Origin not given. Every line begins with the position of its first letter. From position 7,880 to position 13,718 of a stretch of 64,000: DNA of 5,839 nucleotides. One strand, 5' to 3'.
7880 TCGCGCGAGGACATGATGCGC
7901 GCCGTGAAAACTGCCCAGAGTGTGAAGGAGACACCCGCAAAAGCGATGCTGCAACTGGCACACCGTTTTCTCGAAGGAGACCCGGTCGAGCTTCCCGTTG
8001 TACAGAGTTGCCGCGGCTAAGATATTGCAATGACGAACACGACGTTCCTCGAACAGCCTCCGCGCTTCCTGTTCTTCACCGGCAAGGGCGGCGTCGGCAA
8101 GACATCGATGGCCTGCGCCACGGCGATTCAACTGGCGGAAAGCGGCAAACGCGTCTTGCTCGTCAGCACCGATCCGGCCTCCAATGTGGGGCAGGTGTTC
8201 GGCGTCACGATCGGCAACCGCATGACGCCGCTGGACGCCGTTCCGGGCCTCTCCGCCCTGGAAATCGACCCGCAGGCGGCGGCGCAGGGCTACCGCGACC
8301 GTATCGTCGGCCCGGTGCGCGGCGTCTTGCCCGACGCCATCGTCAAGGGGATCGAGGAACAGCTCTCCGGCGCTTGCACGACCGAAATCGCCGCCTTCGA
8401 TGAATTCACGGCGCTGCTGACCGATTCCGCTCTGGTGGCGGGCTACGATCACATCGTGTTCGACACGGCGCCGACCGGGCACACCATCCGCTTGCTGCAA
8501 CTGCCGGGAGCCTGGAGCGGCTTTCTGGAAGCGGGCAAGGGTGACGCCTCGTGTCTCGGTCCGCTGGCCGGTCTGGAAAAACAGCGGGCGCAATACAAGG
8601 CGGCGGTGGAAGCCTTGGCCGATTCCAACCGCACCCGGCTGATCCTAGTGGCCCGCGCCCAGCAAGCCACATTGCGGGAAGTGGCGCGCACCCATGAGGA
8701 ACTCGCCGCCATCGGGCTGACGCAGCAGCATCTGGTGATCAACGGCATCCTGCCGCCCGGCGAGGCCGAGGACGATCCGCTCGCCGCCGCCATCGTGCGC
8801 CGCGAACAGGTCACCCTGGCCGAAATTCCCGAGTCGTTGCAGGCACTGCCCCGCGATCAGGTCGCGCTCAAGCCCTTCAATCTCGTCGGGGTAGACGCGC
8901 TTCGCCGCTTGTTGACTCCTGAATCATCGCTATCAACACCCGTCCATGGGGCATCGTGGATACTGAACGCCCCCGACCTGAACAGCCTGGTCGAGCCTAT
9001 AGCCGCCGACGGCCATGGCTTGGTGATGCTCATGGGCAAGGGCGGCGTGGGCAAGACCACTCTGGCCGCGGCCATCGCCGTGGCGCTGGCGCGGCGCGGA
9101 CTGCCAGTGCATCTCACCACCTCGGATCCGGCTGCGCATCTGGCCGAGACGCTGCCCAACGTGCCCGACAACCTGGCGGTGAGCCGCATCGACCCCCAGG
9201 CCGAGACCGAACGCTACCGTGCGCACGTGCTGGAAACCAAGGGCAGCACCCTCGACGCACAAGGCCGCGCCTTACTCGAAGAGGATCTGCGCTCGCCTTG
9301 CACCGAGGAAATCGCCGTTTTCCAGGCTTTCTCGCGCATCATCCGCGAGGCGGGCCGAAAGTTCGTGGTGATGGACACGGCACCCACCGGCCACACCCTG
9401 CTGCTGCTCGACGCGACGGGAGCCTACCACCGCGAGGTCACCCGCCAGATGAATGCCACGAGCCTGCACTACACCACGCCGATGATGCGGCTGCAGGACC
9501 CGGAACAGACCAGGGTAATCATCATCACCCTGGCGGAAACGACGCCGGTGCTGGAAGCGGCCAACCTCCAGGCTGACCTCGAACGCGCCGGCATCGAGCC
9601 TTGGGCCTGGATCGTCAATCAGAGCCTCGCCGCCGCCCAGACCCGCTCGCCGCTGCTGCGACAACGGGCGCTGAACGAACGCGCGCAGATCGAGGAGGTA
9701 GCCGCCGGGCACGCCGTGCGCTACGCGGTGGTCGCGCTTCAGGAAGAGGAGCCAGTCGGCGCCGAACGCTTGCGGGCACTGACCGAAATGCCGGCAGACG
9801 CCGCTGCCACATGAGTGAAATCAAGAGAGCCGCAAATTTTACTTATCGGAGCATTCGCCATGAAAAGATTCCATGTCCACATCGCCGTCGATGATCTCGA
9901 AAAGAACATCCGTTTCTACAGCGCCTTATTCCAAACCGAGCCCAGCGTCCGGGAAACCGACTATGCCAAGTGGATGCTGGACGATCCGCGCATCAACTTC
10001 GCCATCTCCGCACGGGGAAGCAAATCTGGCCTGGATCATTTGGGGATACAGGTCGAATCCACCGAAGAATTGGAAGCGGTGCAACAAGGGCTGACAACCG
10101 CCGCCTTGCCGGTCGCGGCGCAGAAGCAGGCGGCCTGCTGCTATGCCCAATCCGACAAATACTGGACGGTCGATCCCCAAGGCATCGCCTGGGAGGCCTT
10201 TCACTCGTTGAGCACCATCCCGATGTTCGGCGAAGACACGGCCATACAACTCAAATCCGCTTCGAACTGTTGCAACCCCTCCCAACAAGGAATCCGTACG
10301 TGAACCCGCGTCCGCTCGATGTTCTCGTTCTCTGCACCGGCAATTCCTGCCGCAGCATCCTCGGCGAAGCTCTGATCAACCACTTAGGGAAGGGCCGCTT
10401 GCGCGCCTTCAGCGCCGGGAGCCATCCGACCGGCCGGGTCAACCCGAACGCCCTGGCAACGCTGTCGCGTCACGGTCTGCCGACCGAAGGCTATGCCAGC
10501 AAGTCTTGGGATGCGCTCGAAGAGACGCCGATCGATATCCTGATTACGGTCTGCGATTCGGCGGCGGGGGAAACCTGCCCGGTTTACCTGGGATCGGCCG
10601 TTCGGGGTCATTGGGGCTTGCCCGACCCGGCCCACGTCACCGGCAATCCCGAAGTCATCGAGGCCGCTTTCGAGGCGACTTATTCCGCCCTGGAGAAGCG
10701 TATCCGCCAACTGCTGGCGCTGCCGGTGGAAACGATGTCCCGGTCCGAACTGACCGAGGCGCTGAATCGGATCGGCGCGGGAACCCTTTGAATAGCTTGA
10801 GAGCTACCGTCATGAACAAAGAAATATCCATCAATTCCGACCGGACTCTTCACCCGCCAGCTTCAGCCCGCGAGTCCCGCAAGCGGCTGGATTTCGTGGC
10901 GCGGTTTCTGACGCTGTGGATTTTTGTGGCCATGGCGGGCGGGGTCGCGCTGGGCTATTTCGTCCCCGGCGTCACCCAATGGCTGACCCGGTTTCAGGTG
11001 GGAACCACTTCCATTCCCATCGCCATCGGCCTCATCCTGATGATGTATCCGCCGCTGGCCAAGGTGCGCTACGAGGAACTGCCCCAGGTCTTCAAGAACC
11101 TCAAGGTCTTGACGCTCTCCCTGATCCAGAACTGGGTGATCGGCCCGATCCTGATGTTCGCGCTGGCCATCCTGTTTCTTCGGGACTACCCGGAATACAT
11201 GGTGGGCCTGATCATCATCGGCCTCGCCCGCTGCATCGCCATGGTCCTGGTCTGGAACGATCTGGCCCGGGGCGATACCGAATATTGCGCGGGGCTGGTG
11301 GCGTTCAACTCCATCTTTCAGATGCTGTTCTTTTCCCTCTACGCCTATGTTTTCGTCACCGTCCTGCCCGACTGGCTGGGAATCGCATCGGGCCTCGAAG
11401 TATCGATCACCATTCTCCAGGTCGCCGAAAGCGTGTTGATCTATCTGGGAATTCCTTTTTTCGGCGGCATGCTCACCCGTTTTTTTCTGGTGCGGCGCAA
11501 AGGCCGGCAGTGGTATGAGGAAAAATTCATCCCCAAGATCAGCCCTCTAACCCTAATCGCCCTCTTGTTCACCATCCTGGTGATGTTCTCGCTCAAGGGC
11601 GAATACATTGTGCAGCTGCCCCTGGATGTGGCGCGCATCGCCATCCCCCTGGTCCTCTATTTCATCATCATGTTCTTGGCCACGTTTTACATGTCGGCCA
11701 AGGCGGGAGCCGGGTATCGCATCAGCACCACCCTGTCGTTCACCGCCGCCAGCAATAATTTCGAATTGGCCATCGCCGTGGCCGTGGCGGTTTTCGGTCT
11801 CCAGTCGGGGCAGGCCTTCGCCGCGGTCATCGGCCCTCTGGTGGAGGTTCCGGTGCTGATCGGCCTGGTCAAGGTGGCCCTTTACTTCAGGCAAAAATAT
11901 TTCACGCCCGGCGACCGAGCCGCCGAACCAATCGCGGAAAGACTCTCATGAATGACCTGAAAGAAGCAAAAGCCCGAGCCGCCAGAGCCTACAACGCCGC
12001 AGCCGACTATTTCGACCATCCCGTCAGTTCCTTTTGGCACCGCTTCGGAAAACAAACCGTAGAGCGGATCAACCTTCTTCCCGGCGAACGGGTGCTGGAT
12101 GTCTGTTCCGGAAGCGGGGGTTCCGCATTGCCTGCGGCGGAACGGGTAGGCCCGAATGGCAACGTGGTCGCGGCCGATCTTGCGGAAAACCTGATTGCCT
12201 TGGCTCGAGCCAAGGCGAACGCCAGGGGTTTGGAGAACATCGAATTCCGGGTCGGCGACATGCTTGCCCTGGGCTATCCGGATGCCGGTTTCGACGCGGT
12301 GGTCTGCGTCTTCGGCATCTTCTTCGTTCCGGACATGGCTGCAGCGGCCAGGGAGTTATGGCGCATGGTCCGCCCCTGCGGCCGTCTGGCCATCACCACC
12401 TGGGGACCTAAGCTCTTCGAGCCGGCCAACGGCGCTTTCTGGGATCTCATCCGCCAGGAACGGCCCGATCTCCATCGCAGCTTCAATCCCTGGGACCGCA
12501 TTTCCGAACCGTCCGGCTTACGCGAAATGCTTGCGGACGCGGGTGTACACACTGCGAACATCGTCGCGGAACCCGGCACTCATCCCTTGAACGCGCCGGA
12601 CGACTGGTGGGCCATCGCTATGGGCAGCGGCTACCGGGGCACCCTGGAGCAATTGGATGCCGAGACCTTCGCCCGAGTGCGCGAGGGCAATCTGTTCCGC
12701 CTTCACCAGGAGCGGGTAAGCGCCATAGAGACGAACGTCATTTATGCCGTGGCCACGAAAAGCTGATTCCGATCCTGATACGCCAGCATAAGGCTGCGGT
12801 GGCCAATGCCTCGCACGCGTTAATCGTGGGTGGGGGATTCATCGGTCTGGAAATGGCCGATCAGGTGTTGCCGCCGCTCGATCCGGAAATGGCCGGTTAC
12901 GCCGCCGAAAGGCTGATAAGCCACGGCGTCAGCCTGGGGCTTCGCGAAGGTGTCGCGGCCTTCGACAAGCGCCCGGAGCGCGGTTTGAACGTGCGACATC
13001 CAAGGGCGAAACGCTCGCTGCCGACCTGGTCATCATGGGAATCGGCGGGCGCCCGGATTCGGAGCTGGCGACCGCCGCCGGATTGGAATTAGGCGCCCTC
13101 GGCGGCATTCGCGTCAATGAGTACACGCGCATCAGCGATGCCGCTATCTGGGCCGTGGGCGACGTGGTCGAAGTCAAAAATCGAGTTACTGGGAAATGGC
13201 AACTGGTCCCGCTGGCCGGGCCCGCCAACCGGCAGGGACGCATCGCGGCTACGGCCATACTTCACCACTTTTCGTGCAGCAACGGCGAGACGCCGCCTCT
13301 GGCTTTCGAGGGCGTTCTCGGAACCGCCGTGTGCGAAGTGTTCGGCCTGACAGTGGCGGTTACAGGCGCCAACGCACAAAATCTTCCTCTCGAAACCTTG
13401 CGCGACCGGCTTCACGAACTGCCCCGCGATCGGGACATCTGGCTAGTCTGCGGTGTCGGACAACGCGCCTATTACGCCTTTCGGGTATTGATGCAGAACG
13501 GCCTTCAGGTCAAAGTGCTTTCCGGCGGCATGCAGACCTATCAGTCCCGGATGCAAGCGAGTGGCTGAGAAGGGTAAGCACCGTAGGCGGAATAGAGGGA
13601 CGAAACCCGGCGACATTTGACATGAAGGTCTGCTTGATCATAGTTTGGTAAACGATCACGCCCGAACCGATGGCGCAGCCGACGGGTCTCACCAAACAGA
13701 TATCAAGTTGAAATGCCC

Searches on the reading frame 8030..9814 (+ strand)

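Call 67: search_protein_families(library=pfam, proteins=[window:8030-9814:+], max_evalue=0.001)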
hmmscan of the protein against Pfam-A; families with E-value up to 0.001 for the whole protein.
window:8030-9814:+ (594 aa): 26 families (the best 25 are shown)
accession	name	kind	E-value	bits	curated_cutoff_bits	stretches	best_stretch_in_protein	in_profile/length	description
PF02374.21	ArsA_ATPase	-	3.7e-97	325.7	24.3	3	12-294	2-299/305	Anion-transporting ATPase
PF01656.29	CbiA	-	7.6e-20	71.6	25.4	2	15-181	3-54/125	CobQ/CobB/MinD/ParA nucleotide binding domain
PF13614.12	AAA_31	-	1e-17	65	27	2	17-152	8-131/177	AAA domain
PF10609.15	ParA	-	1.3e-12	48.1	27.1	2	331-363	6-38/246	NUBPL iron-transfer P-loop NTPase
PF00142.24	Fer4_NifH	-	6.2e-11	42.7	25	1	16-53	5-42/271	4Fe-4S iron sulfur cluster binding proteins, NifH/frxC family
PF13481.12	AAA_25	-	1e-09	38.7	27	1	315-362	20-65/195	AAA domain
PF13191.12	AAA_16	-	4.4e-09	37.5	32.6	1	317-444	12-132/167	AAA ATPase domain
PF20720.3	nSTAND3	-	5.2e-09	36.4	27.2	1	328-362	16-51/155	Novel STAND NTPase 3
PF02562.22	PhoH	-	1.1e-08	35.3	27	0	13-63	21-71/205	PhoH-like protein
PF01695.23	IstB_IS21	-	2.5e-08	34.2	24.1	0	332-365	95-128/238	IstB-like ATP binding protein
PF00448.28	SRP54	-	3.2e-07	30.6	22.7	0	331-366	3-38/196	SRP54-type protein, GTPase domain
PF03308.22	MeaB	-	3.5e-07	29.9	23.1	0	16-58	38-82/273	Methylmalonyl Co-A mutase-associated GTPase MeaB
PF06564.18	CBP_BcsQ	-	8.3e-07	29.2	21.3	0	19-62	10-53/234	Cellulose biosynthesis protein BcsQ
PF25199.1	nSTAND_NTPase5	-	2.4e-06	27.9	34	0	321-371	33-84/145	Novel STAND NTPase 5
PF05729.18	NACHT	-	5.6e-06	26.7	26.7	1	332-360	3-31/167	NACHT domain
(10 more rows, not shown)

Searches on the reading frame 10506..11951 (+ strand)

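Call 67: search_protein_families(library=pfam, proteins=[window:10506-11951:+], max_evalue=0.001)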
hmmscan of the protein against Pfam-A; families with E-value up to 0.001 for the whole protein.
window:10506-11951:+ (481 aa): 1 family
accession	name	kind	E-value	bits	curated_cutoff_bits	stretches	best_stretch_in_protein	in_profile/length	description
PF01758.21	SBF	-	8.6e-61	205.4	24.3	1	173-370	1-190/191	Sodium Bile acid symporter family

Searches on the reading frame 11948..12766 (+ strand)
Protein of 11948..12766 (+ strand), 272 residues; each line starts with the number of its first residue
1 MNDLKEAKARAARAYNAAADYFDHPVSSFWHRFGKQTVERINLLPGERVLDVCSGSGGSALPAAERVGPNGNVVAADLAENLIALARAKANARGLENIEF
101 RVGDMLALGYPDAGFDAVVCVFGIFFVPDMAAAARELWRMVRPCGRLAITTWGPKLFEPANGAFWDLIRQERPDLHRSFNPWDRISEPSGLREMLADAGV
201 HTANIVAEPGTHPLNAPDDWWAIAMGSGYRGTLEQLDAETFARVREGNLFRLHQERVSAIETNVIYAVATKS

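Call 67: search_protein_families(library=pfam, proteins=[window:11948-12766:+], max_evalue=0.001)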
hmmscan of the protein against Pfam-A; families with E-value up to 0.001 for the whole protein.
window:11948-12766:+ (272 aa): 9 families
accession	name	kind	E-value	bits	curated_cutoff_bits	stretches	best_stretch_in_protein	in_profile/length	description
PF01209.24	Ubie_methyltran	-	7.2e-21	75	20.1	1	28-149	29-151/233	ubiE/COQ5 methyltransferase family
PF13649.12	Methyltransf_25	-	1.5e-20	74.1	27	1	49-145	1-97/97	Methyltransferase domain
PF08241.18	Methyltransf_11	-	1.3e-18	67.8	21.2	1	50-149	1-95/95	Methyltransferase domain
PF13847.12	Methyltransf_31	-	6.3e-17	62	27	1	45-152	3-112/145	Methyltransferase domain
PF13489.12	Methyltransf_23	-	2e-09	37.9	27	1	43-171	20-138/164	Methyltransferase domain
PF01135.25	PCMT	-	3e-09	37.4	20.3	1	37-120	65-148/210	Protein-L-isoaspartate(D-aspartate) O-methyltransferase (PCMT)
PF08242.18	Methyltransf_12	-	1.5e-08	35.7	30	1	50-147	1-98/98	Methyltransferase domain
PF02353.26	CMAS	-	0.0007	19.4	27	1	36-99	53-115/273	Mycolic acid cyclopropane synthetase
PF01728.25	FtsJ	-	0.00096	19.6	24.1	0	37-120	12-97/181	FtsJ-like methyltransferase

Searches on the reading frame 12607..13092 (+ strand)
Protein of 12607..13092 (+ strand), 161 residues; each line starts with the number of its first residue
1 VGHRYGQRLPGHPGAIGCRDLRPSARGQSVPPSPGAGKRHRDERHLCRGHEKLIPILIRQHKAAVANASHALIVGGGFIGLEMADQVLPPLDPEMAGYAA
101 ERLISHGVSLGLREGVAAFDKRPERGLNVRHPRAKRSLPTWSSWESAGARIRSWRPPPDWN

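Call 67: search_protein_families(library=pfam, proteins=[window:12607-13092:+], max_evalue=0.001)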
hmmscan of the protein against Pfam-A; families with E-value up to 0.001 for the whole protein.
window:12607-13092:+ (161 aa): 2 families
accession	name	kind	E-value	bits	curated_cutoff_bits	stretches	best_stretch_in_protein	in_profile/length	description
PF00070.33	Pyr_redox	-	3e-06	28.1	22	0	71-88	2-35/82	Pyridine nucleotide-disulphide oxidoreductase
PF07992.20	Pyr_redox_2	-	6e-06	26.3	26.1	1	55-124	142-214/291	Pyridine nucleotide-disulphide oxidoreductase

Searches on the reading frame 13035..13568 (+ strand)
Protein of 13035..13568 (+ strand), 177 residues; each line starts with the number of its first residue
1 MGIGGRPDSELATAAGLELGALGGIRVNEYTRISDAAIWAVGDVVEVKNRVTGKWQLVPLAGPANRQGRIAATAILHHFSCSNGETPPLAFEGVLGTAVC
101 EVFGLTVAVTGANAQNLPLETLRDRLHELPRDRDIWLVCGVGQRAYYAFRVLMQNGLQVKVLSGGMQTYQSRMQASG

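Call 67: search_protein_families(library=pfam, proteins=[window:13035-13568:+], max_evalue=0.001)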
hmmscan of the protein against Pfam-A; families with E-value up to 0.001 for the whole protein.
window:13035-13568:+ (177 aa): 2 families
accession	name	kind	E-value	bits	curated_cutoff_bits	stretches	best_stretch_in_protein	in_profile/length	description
PF07992.20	Pyr_redox_2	-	4.8e-10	39.8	26.1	1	2-60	234-286/291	Pyridine nucleotide-disulphide oxidoreductase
PF00581.25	Rhodanese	-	2.8e-05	24.9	22.2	1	113-170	42-100/102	Rhodanese-like domain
